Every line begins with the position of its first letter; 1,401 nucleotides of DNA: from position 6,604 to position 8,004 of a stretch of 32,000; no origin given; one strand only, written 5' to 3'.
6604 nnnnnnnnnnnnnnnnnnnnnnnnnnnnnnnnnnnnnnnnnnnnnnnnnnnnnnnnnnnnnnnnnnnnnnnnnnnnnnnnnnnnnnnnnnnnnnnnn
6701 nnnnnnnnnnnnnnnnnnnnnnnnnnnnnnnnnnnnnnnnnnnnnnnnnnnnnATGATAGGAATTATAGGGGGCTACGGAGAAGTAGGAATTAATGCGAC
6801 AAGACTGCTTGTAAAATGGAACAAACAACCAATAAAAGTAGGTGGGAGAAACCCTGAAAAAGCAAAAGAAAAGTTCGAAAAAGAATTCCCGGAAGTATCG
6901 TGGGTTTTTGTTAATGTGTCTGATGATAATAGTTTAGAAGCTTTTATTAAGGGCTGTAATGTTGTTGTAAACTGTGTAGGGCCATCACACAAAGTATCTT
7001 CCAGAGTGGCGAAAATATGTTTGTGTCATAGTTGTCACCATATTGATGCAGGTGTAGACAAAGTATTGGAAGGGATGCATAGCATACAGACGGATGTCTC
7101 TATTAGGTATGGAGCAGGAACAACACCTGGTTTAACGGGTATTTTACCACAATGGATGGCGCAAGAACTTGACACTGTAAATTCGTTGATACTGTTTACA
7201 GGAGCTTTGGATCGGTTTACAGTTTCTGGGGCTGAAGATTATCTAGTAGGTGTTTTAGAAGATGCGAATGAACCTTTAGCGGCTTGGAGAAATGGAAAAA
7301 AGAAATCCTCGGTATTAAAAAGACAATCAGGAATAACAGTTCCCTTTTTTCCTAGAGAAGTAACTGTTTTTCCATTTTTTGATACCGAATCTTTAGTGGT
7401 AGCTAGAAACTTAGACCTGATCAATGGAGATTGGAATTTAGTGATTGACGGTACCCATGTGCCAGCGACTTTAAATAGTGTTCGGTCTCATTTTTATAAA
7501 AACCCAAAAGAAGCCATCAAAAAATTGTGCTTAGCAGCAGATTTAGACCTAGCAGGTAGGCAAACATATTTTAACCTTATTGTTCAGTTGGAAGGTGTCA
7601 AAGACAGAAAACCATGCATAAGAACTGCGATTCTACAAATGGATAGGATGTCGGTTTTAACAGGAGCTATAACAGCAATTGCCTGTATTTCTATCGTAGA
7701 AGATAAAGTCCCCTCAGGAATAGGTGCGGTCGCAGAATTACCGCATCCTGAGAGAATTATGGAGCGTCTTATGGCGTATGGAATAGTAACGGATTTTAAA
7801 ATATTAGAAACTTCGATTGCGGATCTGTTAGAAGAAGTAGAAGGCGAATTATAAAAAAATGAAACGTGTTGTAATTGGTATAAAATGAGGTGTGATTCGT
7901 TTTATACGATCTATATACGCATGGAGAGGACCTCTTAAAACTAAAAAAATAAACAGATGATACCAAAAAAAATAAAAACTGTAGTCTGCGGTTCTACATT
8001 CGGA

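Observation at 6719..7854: Candidate docking code: two beta-hairpin docking domains and two EGE[IL]-stop acidic tails, one on a stand-alone reductase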

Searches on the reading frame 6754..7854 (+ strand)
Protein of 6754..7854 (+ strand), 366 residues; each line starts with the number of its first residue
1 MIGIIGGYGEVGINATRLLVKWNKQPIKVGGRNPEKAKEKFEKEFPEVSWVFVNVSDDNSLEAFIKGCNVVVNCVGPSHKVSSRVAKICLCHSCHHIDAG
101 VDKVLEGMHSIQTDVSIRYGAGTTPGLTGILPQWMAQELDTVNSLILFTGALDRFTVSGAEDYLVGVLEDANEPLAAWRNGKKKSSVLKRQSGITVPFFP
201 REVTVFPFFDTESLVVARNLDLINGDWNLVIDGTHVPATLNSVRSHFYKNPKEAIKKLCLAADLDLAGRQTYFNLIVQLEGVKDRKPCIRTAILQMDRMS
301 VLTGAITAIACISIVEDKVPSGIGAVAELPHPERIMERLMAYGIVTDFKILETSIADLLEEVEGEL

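Call 4: search_protein_families(library=pfam, proteins=[window:6754-7854:+], max_evalue=0.01)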
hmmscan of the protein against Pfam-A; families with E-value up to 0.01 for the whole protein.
window:6754-7854:+ (366 aa): 5 families
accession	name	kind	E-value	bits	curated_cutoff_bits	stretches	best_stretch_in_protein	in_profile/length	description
PF03435.24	Sacchrp_dh_NADP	-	2.2e-10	41.4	25.1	1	2-101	1-100/129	Saccharopine dehydrogenase NADP binding domain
PF13460.12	NAD_binding_10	-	1.9e-06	28.3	27.2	1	6-87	1-79/184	NAD(P)H-binding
PF03807.23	F420_oxidored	-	0.0027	18.7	21.6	1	2-79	2-71/94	NADP oxidoreductase coenzyme F420-dependent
PF02254.24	TrkA_N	-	0.0056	17.4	23.8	0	4-76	2-71/116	TrkA-N domain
PF01118.30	Semialdhyde_dh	-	0.0074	17.1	26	0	2-100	2-97/121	Semialdehyde dehydrogenase, NAD binding domain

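Call 6: find_homologous_proteins(query=window:6754-7854:+, max_evalue=0.00001)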
Query window:6754-7854:+ (366 aa): 40 proteins with E <= 0.00001 among 4790 candidates.
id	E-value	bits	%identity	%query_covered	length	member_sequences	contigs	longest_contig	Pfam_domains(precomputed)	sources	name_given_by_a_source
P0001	2.4e-244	828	100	100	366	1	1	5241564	PF13460.13,PF03435.25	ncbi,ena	-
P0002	6.1e-185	632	75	100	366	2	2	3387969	PF03435.25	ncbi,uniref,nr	ncbi:saccharopine dehydrogenase NADP-binding domain-containing protein [Aquimarina aquimarini]|unire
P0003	4.9e-145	501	59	100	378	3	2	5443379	PF03435.25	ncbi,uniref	ncbi:saccharopine dehydrogenase NADP-binding domain-containing protein [Aquimarina hainanensis]|unir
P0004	6.4e-126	438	51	100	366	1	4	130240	PF03435.25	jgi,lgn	jgi:hypothetical protein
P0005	1.8e-125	437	51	100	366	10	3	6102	PF13460.13,PF03435.25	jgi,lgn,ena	-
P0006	1.0e-124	434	52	100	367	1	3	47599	PF13460.13,PF03435.25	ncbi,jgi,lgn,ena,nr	ncbi:saccharopine dehydrogenase NADP-binding domain-containing protein [Candidatus Aerophobetes bact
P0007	3.1e-124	433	50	100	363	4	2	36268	PF03435.25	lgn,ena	-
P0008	1.3e-122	427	50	100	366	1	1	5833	PF13460.13,PF03435.25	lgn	-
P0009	3.1e-122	426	50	100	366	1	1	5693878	PF13460.13,PF03435.25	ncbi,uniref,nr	ncbi:saccharopine dehydrogenase NADP-binding domain-containing protein [Paenibacillus sp. 481]|unire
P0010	2.6e-121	423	51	100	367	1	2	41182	PF13460.13,PF03435.25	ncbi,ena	-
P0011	5.9e-121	422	48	100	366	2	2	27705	PF03435.25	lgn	-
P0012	3.2e-120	419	49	100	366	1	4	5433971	PF13460.13,PF03435.25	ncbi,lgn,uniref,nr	ncbi:Saccharopine dehydrogenase [Sporomusa ovata DSM 2662]|uniref:Putative reductoisomerase in sider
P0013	1.1e-119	418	50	100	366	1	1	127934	PF03435.25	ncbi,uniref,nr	ncbi:saccharopine dehydrogenase NADP-binding domain-containing protein [Paenibacillus arenosi]|unire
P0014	8.3e-113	395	46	100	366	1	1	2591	PF03435.25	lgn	-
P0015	3.4e-108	380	45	100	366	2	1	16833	PF03435.25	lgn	-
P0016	3.9e-108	380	44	100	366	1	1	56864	PF03435.25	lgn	-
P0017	3.0e-105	370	44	100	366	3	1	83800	PF13460.13,PF03435.25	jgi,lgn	jgi:hypothetical protein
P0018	3.2e-102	360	43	97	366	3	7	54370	PF03435.25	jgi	jgi:hypothetical protein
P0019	3.1e-101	357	44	100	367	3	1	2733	PF03435.25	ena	-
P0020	1.3e-98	348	43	100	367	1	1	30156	PF03435.25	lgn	-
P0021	2.2e-98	348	43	100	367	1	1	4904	PF03435.25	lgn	-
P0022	4.7e-98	347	43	100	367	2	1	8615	PF03435.25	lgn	-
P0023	5.7e-93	330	40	96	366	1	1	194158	PF01118.31,PF13460.13,PF03435.25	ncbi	-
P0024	6.3e-93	330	41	97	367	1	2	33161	PF03435.25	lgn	-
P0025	8.3e-92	326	39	96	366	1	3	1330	PF01118.31,PF13460.13,PF03435.25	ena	-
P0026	1.8e-85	305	40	100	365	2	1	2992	PF03435.25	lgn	-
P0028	3.7e-85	304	42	100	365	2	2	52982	PF03435.25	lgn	-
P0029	1.3e-84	302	41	100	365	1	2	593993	PF03435.25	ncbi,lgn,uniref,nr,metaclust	ncbi:saccharopine dehydrogenase NADP-binding domain-containing protein [Chryseobacterium vrystaatens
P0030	3.4e-84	301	41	100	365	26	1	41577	PF03435.25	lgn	-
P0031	1.2e-83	299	41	100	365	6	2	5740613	PF03435.25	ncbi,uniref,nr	ncbi:saccharopine dehydrogenase NADP-binding domain-containing protein [Flavobacterium sp. Fl-318]|u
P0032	5.8e-82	294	42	100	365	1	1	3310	PF03435.25,PF01370.28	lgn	-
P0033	3.4e-81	291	40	100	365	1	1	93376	PF03435.25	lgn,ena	-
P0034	5.9e-81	290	42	93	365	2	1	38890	PF03435.25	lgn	-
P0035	4.5e-79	284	41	100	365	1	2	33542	PF03435.25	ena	-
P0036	4.5e-69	251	41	100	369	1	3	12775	PF03435.25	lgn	-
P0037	8.7e-58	214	38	100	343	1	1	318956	PF03435.25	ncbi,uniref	ncbi:hypothetical protein [Kribbella deserti]|uniref:Saccharopine dehydrogenase NADP binding domain-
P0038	7.5e-54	201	34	100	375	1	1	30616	PF03435.25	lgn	-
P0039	7.9e-49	185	35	86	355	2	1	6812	PF13460.13,PF03435.25,PF01370.28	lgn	-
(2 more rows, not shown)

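Call 10: find_related_loci(query=A1, collection=genome_contigs, flank=10000)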
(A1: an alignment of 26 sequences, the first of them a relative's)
Query A1 (366 aa) in genome_contigs; peptide patterns used: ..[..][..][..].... (x = any residue, [..] = any of these).
48 stretches matched a pattern; 37 encode a relative of the query (tblastn E <= 1e-3); 37 distinct loci.
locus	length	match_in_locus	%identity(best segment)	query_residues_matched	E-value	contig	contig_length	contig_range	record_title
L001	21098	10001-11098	59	1-366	1e-152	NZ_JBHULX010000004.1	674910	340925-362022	Aquimarina hainanensis strain KCTC 42423 velvet_auto_105_4, whole genome shotgun sequence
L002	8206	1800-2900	52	1-366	2e-132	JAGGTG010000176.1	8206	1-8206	MAG: Candidatus Aerophobetes bacterium isolate AUK042 PB_MANV_042_c_000000000923, whole genome shotgun sequence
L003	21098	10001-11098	49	1-366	8e-130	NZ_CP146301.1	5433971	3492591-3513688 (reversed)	Sporomusa ovata DSM 2662 chromosome, complete genome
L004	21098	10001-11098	50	1-366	1e-128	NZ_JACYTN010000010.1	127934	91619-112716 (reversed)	Paenibacillus arenosi strain CAU 1523 contig10, whole genome shotgun sequence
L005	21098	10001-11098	48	1-366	8e-123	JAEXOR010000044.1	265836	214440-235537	MAG: Bacillota bacterium isolate OH_HBrB_152 k127_837931, whole genome shotgun sequence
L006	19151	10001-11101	44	1-366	3e-111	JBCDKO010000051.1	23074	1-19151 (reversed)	MAG: Bacteroidota bacterium isolate P01_H01_bin.61 k141_430037_length_23074_cov_65.7330, whole genome shotgun sequence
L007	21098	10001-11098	45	1-366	4e-109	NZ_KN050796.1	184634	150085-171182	Desulfobacter vibrioformis DSM 8776 Q366DRAFT_scaffold00005.5, whole genome shotgun sequence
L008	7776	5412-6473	43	13-366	3e-105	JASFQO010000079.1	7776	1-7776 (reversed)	MAG: Bacillota bacterium isolate D0819S20remetaG_Bin_55 D0819S20remetaG_FD_scaffold_1577_c1, whole genome shotgun sequen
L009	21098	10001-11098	42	1-366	6e-104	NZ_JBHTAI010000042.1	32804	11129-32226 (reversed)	Cohnella cellulosilytica strain TISTR 1996 GCM70025330_22, whole genome shotgun sequence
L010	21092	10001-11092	41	1-366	2e-96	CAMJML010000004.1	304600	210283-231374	MAG: uncultured Selenomonadales bacterium isolate SRR12377476_bin.3_metawrap_v1.3_MAG genome assembly, contig: SRR123774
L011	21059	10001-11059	40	14-366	2e-93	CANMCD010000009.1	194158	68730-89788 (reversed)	uncultured Tenacibaculum sp. isolate 1120.fasta genome assembly, contig: NODE_9, whole genome shotgun sequence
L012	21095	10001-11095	42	1-366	3e-93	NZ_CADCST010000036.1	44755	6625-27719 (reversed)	Flavobacterium collinsii isolate CECT7796, whole genome shotgun sequence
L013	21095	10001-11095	42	1-366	3e-93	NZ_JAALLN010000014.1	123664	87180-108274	Flavobacterium poyangense strain JXAS1 L12_scaffold14, whole genome shotgun sequence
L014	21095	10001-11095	41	1-366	5e-92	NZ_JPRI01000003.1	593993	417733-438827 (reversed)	Chryseobacterium vrystaatense strain LMG 22846 contig03, whole genome shotgun sequence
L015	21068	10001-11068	39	10-366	4e-84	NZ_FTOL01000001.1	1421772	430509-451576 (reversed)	Chryseobacterium ureilyticum strain DSM 18017, whole genome shotgun sequence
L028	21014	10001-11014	32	19-362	2e-45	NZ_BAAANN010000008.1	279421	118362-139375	Amycolatopsis minnesotensis strain JCM 14545 sequence008, whole genome shotgun sequence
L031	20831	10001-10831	34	53-339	1e-39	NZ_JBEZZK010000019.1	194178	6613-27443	Streptosporangium sp. NPDC023963 NPDC023963_104_C5.ctg-0019, whole genome shotgun sequence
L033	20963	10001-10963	29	27-348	9e-36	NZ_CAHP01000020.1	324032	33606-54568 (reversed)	Magnetospirillum molischianum DSM 120, whole genome shotgun sequence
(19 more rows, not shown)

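Call 28: search_protein_families(library=ncbifam, proteins=[window:6754-7854:+], max_evalue=0.01)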
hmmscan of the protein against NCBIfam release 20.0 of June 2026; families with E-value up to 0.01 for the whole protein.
window:6754-7854:+ (366 aa): 1 family
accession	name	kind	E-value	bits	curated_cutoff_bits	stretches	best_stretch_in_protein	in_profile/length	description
NF050030.1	thlkprotThyD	equivalog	0.00095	18.4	400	1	2-78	3-79/305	thylakoid membrane protein ThyD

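Call 29: search_solved_structures(query=A1, max_evalue=0.01)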
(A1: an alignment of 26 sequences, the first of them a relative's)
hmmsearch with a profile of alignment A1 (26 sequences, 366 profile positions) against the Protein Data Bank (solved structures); distinct sequences matched with E-value up to 0.01: 5.
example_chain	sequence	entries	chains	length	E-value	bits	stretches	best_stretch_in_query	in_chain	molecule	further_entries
3abi_A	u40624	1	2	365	1.2e-05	27.5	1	8-150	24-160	Putative uncharacterized protein PH1688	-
9g83_P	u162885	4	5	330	0.00011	24.4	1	2-84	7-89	NAD-dependent epimerase/dehydratase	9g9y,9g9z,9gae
9xzp_A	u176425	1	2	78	0.00017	23.8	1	2-76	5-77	De novo protein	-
8deb_A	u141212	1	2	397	0.00063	21.9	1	4-147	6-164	Carboxyspermidine dehydrogenase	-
24xh_A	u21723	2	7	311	0.0024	20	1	2-130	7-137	Diaminopimelate dehydrogenase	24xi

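Call 36: predict_structure(alignment_id=A1)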
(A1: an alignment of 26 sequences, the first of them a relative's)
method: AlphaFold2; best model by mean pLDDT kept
length: 366 residues; sequences in the alignment: 26
mean_pLDDT: 92.9   pTM: 0.90
mean pLDDT of the five models: 92.9, 92.8, 92.4, 91.4, 90.5
residues with pLDDT >= 90: 307; 70-90: 50; 50-70: 8; < 50: 1
segments of 3 or more residues with pLDDT < 50: none
pLDDT, mean of each block of 10 residues (from residue 1): 94 95 96 95 95 96 97 92 96 96 90 96 94 96 97 90 81 82 92 94 93 94 97 94 86 94 95 97 97 94 96 92 94 93 90 94 60
secondary structure, 60 per line:
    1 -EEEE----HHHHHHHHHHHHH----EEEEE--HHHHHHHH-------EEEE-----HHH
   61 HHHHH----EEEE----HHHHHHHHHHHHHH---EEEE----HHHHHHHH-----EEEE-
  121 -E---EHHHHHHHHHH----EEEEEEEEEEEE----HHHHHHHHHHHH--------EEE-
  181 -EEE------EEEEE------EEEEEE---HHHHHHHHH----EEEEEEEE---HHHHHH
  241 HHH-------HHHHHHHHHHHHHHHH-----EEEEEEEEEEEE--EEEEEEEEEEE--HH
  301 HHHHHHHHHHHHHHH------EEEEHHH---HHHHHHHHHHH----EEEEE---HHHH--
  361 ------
elements in order: E2-5 H10-22 E27-31 H34-41 E49-52 H58-65 E70-73 H78-91 E95-98 H103-110 E116-119 H127-136 E141-152 H157-168 E177-179 E182-184 E191-195 E202-207 H211-219 E224-231 H235-243 H251-266 E272-283 E286-296 H299-315 E322-325 H332-342 E347-351 H355-358

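Call 38: search_protein_representatives(alignment_id=A1)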
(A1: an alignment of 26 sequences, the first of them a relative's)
Query: 26 sequences, 366 profile positions. Proteins with E-value up to 0.001 (for the whole library): 4316; up to 1e-10: 1328; up to 1e-30: 511. The best 150 are listed.
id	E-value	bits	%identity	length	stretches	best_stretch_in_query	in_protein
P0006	2.7e-161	552.9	-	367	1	1-366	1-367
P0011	1.0e-160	551.0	-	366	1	1-366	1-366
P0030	1.2e-151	521.2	-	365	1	1-366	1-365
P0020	1.9e-151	520.5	-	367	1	1-366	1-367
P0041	1.5e-110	385.9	-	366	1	1-366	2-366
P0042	2.9e-106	371.8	-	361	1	1-366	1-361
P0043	5.7e-105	367.6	-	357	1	1-366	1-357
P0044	2.5e-104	365.4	-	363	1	1-366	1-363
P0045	2.6e-104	365.4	-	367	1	1-366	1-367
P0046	2.5e-103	362.1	-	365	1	1-366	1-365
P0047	9.3e-102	357.0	-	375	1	2-366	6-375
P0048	3.0e-100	352.0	-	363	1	1-366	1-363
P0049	8.5e-100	350.5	-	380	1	2-366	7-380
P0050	1.2e-99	350.0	-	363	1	1-366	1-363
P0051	1.8e-99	349.5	-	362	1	2-366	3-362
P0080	4.7e-90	318.5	-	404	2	46-341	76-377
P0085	4.9e-89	315.1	-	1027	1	2-353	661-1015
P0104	4.4e-86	305.4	-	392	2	39-365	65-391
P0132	4.5e-81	288.9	-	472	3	107-366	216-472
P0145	3.3e-78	279.5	-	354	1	24-356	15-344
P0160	7.8e-76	271.7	-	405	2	49-366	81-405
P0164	1.9e-75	270.4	-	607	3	114-349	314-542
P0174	8.2e-74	265.0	-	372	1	2-349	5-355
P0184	2.4e-71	256.9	-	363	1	1-361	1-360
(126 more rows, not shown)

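Call 41: fold_search(model_id=the predicted structure, library=pdb)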
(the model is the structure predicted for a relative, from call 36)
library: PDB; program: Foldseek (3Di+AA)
matches with E <= 10: 857; with E <= 0.001: 161
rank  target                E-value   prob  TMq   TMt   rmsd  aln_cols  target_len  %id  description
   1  8deb_A                5.2e-22  1.00  0.78  0.72   4.5       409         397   14  Bacteroides fragilis carboxyspermidine dehydrogenase (released 2023-08-02)
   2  8deb_B                1.2e-21  1.00  0.77  0.75   4.4       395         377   14  Bacteroides fragilis carboxyspermidine dehydrogenase (released 2023-08-02)
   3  8h4z_C                2.0e-21  1.00  0.76  0.73   4.3       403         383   18  Crystal structure of carboxyspermidine dehydrogenase from Helicobacter pylori in space group P21212 (released 2022-11-09)
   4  8h4z_B                1.1e-20  1.00  0.76  0.72   4.0       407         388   18  Crystal structure of carboxyspermidine dehydrogenase from Helicobacter pylori in space group P21212 (released 2022-11-09)
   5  8h4z_A                3.9e-20  1.00  0.76  0.71   4.2       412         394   18  Crystal structure of carboxyspermidine dehydrogenase from Helicobacter pylori in space group P21212 (released 2022-11-09)
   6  8h50_C                3.9e-20  1.00  0.76  0.72   4.1       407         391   18  Crystal structure of carboxyspermidine dehydrogenase from Helicobacter pylori in space group C2221 (released 2022-11-09)
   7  8h50_B                5.9e-20  1.00  0.75  0.71   4.3       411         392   17  Crystal structure of carboxyspermidine dehydrogenase from Helicobacter pylori in space group C2221 (released 2022-11-09)
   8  8h4z_D                8.0e-20  1.00  0.75  0.71   4.5       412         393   17  Crystal structure of carboxyspermidine dehydrogenase from Helicobacter pylori in space group P21212 (released 2022-11-09)
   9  8h52                  8.0e-20  1.00  0.77  0.71   4.5       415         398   18  Crystal structure of Helicobacter pylori carboxyspermidine dehydrogenase in complex with NADP (released 2022-11-09)
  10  8h50_A                1.2e-19  1.00  0.75  0.70   4.3       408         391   18  Crystal structure of carboxyspermidine dehydrogenase from Helicobacter pylori in space group C2221 (released 2022-11-09)
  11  4ina_A                1.8e-19  1.00  0.76  0.71   4.4       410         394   16  Crystal Structure of the Q7MSS8_WOLSU protein from Wolinella succinogenes. Northeast Structural Genomics Consortium Ta (released 2013-01-16)
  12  4ina_B                4.1e-19  1.00  0.76  0.71   5.8       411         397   15  Crystal Structure of the Q7MSS8_WOLSU protein from Wolinella succinogenes. Northeast Structural Genomics Consortium Ta (released 2013-01-16)
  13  2axq                  1.6e-18  1.00  0.70  0.59   7.0       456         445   15  Apo histidine-tagged saccharopine dehydrogenase (L-Glu forming) from Saccharomyces cerevisiae (released 2006-08-15)
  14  3abi_A                1.9e-18  1.00  0.72  0.75   4.5       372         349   18  Crystal Structure of L-Lysine Dehydrogenase from Hyperthermophilic Archaeon Pyrococcus horikoshii (released 2009-12-29)
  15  3abi_B                2.1e-18  1.00  0.70  0.73   4.9       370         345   18  Crystal Structure of L-Lysine Dehydrogenase from Hyperthermophilic Archaeon Pyrococcus horikoshii (released 2009-12-29)
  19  1e5l_A                1.6e-16  1.00  0.71  0.59   7.5       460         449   15  Apo saccharopine reductase from Magnaporthe grisea (released 2000-11-27)
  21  1ff9                  2.6e-16  1.00  0.70  0.59   7.0       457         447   13  APO SACCHAROPINE REDUCTASE (released 2000-11-08)
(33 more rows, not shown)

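Call 48: find_encoding_contigs(protein=P0174, flank=10000, max_places=3)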
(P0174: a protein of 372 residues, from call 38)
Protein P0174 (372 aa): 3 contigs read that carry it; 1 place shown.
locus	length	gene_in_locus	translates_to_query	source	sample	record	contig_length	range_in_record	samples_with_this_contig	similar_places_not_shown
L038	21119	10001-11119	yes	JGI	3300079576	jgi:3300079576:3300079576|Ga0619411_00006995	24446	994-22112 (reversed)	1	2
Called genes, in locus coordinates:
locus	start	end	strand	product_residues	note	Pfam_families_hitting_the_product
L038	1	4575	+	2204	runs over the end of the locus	PF00550:PP-binding, PF00668:Condensation, PF00501:AMP-binding, PF13193:AMP-binding_C, PF00550:PP-binding (weak), PF00668:Condensation, PF00501:AMP-binding, PF00550:PP-binding, +2 more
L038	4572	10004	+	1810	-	PF18563:TubC_N, PF00668:Condensation, PF00501:AMP-binding, PF08241:Methyltransf_11, PF08242:Methyltransf_12, PF13489:Methyltransf_23, PF13649:Methyltransf_25, PF13847:Methyltransf_31 (weak), +2 more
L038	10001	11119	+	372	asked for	PF03435:Sacchrp_dh_NADP, PF13460:NAD_binding_10 (weak)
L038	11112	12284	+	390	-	PF01408:GFO_IDH_MocA, PF21390:Irp3-like_C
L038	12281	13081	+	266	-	PF00975:Thioesterase, PF12697:Abhydrolase_6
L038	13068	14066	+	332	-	PF08100:Dimerisation, PF00891:Methyltransf_2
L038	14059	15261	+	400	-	PF00067:p450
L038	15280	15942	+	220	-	PF02585:PIG-L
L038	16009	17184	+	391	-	PF00108:Thiolase_N, PF02803:Thiolase_C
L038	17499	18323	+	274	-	PF00106:adh_short, PF08659:KR, PF13561:adh_short_C2, PF23441:SDR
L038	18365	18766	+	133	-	PF22818:ApeI-like (weak)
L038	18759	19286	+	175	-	PF07977:FabA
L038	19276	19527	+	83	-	PF00550:PP-binding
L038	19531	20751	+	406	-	PF00109:ketoacyl-synt, PF02801:Ketoacyl-synt_C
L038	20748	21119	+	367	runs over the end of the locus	PF00109:ketoacyl-synt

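Call 53: search_protein_families(library=pfam, proteins=[P0085, P0164, P0132, P0160, P0080, P0104], max_evalue=0.001)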
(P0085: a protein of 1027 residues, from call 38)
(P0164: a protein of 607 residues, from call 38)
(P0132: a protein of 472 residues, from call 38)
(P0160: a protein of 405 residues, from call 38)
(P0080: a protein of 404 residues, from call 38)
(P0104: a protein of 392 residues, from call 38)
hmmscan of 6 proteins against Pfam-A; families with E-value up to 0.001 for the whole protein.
P0085 (1027 aa): 9 families
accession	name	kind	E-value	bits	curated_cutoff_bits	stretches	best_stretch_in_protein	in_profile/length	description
PF08242.18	Methyltransf_12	-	3.1e-15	57.1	30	1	30-109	20-98/98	Methyltransferase domain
PF08241.18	Methyltransf_11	-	1.3e-09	39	21.2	1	31-111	19-95/95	Methyltransferase domain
PF00550.31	PP-binding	-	3.7e-08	33.9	20.8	1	261-328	2-65/67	Phosphopantetheine attachment site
PF13489.12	Methyltransf_23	-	1.2e-07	32.1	27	1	51-163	41-160/164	Methyltransferase domain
PF13649.12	Methyltransf_25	-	2.2e-07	31.9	27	1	32-107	23-97/97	Methyltransferase domain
PF13460.12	NAD_binding_10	-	5e-07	30.2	27.2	1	665-738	1-73/184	NAD(P)H-binding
PF00975.26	Thioesterase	-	2.6e-06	28.2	26.4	1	364-460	5-102/226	Thioesterase domain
PF13847.12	Methyltransf_31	-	1.8e-05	24.9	27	1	56-117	56-114/145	Methyltransferase domain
PF01370.27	Epimerase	-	7.7e-05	22.7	20.9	1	663-736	3-75/240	NAD dependent epimerase/dehydratase family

P0164 (607 aa): 2 families
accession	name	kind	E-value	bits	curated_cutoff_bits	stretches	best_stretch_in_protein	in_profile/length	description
PF03435.24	Sacchrp_dh_NADP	-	1.8e-08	35.2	25.1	1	154-209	46-100/129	Saccharopine dehydrogenase NADP binding domain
PF13460.12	NAD_binding_10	-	0.00015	22.1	27.2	0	152-200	37-84/184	NAD(P)H-binding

P0132 (472 aa): 1 family
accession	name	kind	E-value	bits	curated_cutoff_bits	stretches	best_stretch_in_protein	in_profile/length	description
PF03435.24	Sacchrp_dh_NADP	-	2.1e-08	35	25.1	1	10-138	1-100/129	Saccharopine dehydrogenase NADP binding domain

P0160 (405 aa): 2 families
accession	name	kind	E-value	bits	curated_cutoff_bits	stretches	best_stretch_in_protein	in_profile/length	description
PF03435.24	Sacchrp_dh_NADP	-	7.9e-07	29.9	25.1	1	7-132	1-99/129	Saccharopine dehydrogenase NADP binding domain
PF01370.27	Epimerase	-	0.0002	21.3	20.9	1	7-124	1-88/240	NAD dependent epimerase/dehydratase family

P0080 (404 aa): 0 families

P0104 (392 aa): 1 family
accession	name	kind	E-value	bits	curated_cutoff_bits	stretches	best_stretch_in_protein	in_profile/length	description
PF03435.24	Sacchrp_dh_NADP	-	1e-07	32.8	25.1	1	4-127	1-100/129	Saccharopine dehydrogenase NADP binding domain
